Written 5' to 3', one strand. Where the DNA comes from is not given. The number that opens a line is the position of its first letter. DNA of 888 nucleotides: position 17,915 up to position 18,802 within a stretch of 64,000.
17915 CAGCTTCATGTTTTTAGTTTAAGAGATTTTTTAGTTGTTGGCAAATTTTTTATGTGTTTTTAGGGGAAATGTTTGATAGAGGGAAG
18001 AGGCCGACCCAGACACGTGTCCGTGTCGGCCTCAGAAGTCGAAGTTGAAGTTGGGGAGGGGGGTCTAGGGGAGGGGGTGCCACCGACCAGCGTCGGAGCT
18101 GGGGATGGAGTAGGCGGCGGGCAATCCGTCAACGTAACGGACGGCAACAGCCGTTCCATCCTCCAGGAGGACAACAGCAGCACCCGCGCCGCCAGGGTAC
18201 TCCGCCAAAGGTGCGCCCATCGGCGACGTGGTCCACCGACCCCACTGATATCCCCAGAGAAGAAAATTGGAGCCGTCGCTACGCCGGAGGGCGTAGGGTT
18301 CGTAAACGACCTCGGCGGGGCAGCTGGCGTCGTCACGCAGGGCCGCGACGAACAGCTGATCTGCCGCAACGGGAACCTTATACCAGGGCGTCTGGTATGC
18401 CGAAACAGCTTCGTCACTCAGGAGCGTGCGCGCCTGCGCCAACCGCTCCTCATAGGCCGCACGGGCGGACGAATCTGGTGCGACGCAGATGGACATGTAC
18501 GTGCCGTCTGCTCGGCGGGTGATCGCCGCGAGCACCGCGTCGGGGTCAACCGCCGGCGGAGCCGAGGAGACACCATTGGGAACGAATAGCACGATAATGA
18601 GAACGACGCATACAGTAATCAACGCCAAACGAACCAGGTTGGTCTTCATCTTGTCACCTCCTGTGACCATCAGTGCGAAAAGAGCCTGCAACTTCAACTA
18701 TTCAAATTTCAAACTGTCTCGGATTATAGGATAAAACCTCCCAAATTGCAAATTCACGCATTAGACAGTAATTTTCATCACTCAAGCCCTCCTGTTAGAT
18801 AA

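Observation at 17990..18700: ~0.7 kb high-GC compositional island encoding a secreted protein, inserted beside the pilus locus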

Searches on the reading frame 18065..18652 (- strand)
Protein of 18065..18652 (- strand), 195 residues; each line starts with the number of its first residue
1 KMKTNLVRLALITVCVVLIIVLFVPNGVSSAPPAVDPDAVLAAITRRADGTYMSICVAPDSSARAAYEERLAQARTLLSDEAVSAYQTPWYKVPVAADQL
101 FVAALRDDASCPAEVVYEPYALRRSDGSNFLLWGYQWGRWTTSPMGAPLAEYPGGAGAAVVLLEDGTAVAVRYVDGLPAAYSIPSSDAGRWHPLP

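Call 5: search_protein_families(library=pfam, proteins=[window:18065-18652:-], max_evalue=0.1)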
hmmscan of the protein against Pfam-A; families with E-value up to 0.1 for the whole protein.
window:18065-18652:- (195 aa): 0 families

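Call 6: find_homologous_proteins(query=window:18068-18652:-, max_evalue=0.01)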
Query window:18068-18652:- (195 aa): 2 proteins with E <= 0.01 among 3513 candidates.
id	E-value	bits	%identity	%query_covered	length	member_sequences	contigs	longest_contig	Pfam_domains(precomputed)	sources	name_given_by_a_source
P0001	2.6e-122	424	100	99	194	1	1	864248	-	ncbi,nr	ncbi:hypothetical protein GF360_03810 [candidate division WWE3 bacterium]|nr:hypothetical protein [c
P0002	1.2e-32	131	45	92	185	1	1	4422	-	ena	-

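Call 8: find_encoding_contigs(protein=P0002, flank=10000)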
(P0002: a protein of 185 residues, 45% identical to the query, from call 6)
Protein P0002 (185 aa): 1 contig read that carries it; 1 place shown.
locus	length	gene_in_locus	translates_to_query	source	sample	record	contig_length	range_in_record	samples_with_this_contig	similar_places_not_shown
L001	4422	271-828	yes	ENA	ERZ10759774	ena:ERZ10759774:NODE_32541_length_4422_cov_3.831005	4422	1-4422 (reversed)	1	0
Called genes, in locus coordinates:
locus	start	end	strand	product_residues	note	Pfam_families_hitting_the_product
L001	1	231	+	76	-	?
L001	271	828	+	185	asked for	-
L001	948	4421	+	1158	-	?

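Call 20: search_protein_representatives(protein=window:18068-18652:-)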
Query: 195 residues. Proteins with E-value up to 0.001 (for the whole library): 4; up to 1e-10: 4; up to 1e-30: 2. The best 4 are listed.
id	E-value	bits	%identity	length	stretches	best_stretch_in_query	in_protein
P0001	8.3e-123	423.7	100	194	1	2-195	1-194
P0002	3.8e-33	131.2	48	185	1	17-195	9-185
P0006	1.6e-20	90.0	45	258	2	94-195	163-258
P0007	5.6e-14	68.7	41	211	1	44-195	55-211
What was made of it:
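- Family size and taxonomy: only four members at E <= 0.001 among 1.84 billion representatives (call 20).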

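Call 22: find_encoding_contigs(protein=P0006, flank=10000)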
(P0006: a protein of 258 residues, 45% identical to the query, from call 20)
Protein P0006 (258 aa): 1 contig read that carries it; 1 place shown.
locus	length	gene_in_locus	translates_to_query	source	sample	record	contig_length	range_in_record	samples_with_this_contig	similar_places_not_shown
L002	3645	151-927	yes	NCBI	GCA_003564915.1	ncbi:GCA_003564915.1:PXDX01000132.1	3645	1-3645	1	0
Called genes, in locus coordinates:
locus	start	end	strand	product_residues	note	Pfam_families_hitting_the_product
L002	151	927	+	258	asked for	-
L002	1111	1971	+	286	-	-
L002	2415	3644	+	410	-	?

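Call 23: find_encoding_contigs(protein=P0007, flank=10000)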
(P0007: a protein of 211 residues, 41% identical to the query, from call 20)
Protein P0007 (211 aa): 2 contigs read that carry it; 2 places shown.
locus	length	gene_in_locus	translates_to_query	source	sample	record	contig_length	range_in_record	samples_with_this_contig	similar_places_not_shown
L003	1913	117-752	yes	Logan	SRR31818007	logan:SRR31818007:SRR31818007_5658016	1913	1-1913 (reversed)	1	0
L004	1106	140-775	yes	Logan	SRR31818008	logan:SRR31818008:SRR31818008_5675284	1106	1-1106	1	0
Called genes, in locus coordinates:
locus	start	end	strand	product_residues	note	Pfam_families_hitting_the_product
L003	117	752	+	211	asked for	-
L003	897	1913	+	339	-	?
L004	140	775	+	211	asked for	-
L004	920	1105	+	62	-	?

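Call 34: find_related_loci(query=A1, collection=genome_contigs, flank=10000)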
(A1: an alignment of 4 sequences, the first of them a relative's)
Query A1 (194 aa) in genome_contigs; peptide patterns used: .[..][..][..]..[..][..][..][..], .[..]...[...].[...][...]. (x = any residue, [..] = any of these).
33 stretches matched a pattern; 1 encode a relative of the query (tblastn E <= 1e-3); 1 distinct loci.
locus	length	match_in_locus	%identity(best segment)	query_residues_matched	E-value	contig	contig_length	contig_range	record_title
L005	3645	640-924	55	94-194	7e-25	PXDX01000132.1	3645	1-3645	MAG: candidate division WWE3 bacterium isolate T3Sed10_354 T3-Sed10-C77436, whole genome shotgun sequence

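Call 35: find_related_loci(query=A1, collection=metagenome_contigs, flank=10000)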
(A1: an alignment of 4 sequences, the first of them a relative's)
Query A1 (194 aa) in metagenome_contigs; peptide patterns used: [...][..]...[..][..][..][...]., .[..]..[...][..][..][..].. (x = any residue, [..] = any of these).
173 stretches matched a pattern, but none encodes a relative of the query by tblastn (E <= 1e-3).

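Call 37: predict_structure(alignment_id=A1)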
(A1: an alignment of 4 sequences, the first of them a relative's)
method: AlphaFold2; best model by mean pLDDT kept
length: 194 residues; sequences in the alignment: 4
mean_pLDDT: 46.3   pTM: 0.33
mean pLDDT of the five models: 46.3, 45.1, 44.0, 44.0, 42.9
residues with pLDDT >= 90: 0; 70-90: 17; 50-70: 37; < 50: 140
segments of 3 or more residues with pLDDT < 50: 24-63, 69-157, 162-165
pLDDT, mean of each block of 10 residues (from residue 1): 70 75 43 35 39 39 48 40 40 42 37 39 37 42 37 44 52 59 54 61
secondary structure, 60 per line:
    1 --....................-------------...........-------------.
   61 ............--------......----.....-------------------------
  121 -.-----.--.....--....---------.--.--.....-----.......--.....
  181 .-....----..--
elements in order: H3-22 H36-46 H60-72 E81-86 E91-95 E131-135 E138-141 E157-161 E167-173 E176-181 H183-186
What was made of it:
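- On Sec-dependent secreted protein: The model makes residues 3-22 a helix (call 37).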

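Call 51: search_solved_structures(query=A1, max_evalue=10)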
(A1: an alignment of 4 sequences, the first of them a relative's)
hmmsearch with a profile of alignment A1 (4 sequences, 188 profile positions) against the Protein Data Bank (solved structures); distinct sequences matched with E-value up to 10: 4.
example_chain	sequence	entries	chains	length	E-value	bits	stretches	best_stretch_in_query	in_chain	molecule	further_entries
5cb5_R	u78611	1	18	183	0.14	15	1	1-98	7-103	O-acetyl-ADP-ribose deacetylase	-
1spv_A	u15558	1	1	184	1.2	12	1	1-98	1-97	putative polyprotein/phosphatase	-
5cms_R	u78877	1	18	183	1.2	12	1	1-98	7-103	O-acetyl-ADP-ribose deacetylase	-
2e5p_A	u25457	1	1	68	1.4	11.8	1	123-179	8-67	PHD finger protein 1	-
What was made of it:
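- Tried and rejected: The PDB profile search gave nothing below E = 0.1 (call 51).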

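Call 52: find_homologous_proteins(query=A1, max_evalue=1)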
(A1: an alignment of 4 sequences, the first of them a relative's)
Query A1 (4 sequences) (194 aa, profile of the alignment): 3 proteins with E <= 1 among 8000 candidates.
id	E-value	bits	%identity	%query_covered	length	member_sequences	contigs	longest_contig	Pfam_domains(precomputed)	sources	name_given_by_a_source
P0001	1.0e-78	281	100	100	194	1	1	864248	-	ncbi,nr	ncbi:hypothetical protein GF360_03810 [candidate division WWE3 bacterium]|nr:hypothetical protein [c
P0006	2.4e-78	280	55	52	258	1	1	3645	-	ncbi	-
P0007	5.4e-74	266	36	85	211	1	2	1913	-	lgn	-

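Call 54: find_encoding_contigs(protein=P0001, flank=1000, max_places=2)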
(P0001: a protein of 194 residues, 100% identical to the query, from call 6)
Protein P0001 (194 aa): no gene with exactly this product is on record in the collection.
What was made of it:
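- Tried and rejected: A look-up of the window protein's own contig failed because the record is not in that index (call 54).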

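Call 67: search_protein_families(library=ncbifam, proteins=[P0001, P0002, P0006, P0007], max_evalue=0.1)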
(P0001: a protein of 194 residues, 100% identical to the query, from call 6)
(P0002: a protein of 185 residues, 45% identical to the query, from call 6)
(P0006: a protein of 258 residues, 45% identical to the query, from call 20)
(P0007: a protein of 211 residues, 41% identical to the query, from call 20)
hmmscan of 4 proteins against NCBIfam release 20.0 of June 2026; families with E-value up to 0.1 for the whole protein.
P0001 (194 aa): 0 families

P0002 (185 aa): 0 families

P0006 (258 aa): 0 families

P0007 (211 aa): 0 families
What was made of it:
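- Closest known: Taxonomically restricted. Different: It has no detectable similarity to any Pfam, NCBIfam or PDB entry (calls 5, 51, 67).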

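Call 72: find_related_loci(query=A1, collection=viral_contigs, flank=5000)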
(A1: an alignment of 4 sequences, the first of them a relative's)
Query A1 (194 aa) in viral_contigs; peptide patterns used: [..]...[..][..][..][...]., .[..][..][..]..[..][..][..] (x = any residue, [..] = any of these).
25 stretches matched a pattern, but none encodes a relative of the query by tblastn (E <= 1e-3).

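Call 73: search_dna_similar(query=P0001, collection=plasmids, mode=protein, max_evalue=0.001)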
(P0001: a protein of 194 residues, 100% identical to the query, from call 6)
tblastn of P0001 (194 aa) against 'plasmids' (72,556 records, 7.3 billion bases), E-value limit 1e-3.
No match.

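Call 74: search_dna_similar(query=P0001, collection=phages, mode=protein, max_evalue=0.001)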
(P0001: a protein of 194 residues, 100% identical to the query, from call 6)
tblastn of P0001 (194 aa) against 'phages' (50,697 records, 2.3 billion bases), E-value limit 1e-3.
No match.
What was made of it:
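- On Recently acquired genomic island (horizontal transfer): None was found in plasmids, phages or viral contigs (calls 20, 52, 72, 73, 74).
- There is no homologue in any high-GC organism, plasmid, phage or viral contig (calls 20, 52, 72-74).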

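Call 75: predict_structure(alignment_id=A4)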
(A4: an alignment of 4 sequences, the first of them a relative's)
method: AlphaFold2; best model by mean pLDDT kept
length: 185 residues; sequences in the alignment: 4
mean_pLDDT: 45.2   pTM: 0.34
mean pLDDT of the five models: 45.2, 42.9, 41.8, 40.5, 38.8
residues with pLDDT >= 90: 0; 70-90: 1; 50-70: 40; < 50: 144
segments of 3 or more residues with pLDDT < 50: 1-50, 52-56, 70-112, 116-149, 151-154, 166-168
pLDDT, mean of each block of 10 residues (from residue 1): 44 39 34 48 42 49 55 41 46 44 41 47 37 33 42 51 54 59 59
secondary structure, 60 per line:
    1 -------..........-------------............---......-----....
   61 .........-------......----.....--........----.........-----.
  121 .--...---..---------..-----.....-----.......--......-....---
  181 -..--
elements in order: H8-17 H31-42 E46-51 H57-69 E77-82 E87-91 E94-101 E106-114 E124-126 E148-152 E158-164 E167-172 H174-177
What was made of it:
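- The protein's fold could not be predicted (pLDDT 46 and 45; calls 37, 75), so the functional part is inference from gene order and one shared module.
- Tried and rejected: Two AlphaFold runs gave pLDDT 46 and 45 (calls 37, 75), so I made no fold search.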

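Call 87: list_cluster_members(proteins=[P0001, P0002, P0006, P0007])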
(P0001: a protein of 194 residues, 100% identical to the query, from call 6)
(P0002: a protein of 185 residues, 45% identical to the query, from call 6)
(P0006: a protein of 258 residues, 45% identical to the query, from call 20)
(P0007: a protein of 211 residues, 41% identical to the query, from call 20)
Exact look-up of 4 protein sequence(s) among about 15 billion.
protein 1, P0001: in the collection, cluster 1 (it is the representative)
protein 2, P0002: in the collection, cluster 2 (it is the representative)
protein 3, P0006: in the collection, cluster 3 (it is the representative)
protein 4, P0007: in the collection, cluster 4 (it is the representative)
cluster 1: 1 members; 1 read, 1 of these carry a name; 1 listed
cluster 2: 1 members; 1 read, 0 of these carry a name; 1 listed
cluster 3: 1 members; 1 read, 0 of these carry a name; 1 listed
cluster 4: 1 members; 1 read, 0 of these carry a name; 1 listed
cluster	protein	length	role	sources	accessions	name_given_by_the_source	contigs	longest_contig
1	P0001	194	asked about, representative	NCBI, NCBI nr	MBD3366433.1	hypothetical protein GF360_03810 [candidate division WWE3 bacterium] | hypothetical protein [candidate division WWE3 bacterium]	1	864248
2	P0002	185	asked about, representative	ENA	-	-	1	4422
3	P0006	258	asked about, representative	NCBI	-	-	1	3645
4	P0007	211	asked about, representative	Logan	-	-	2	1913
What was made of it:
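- Two are annotated as candidate division WWE3 (calls 6, 34, 87).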
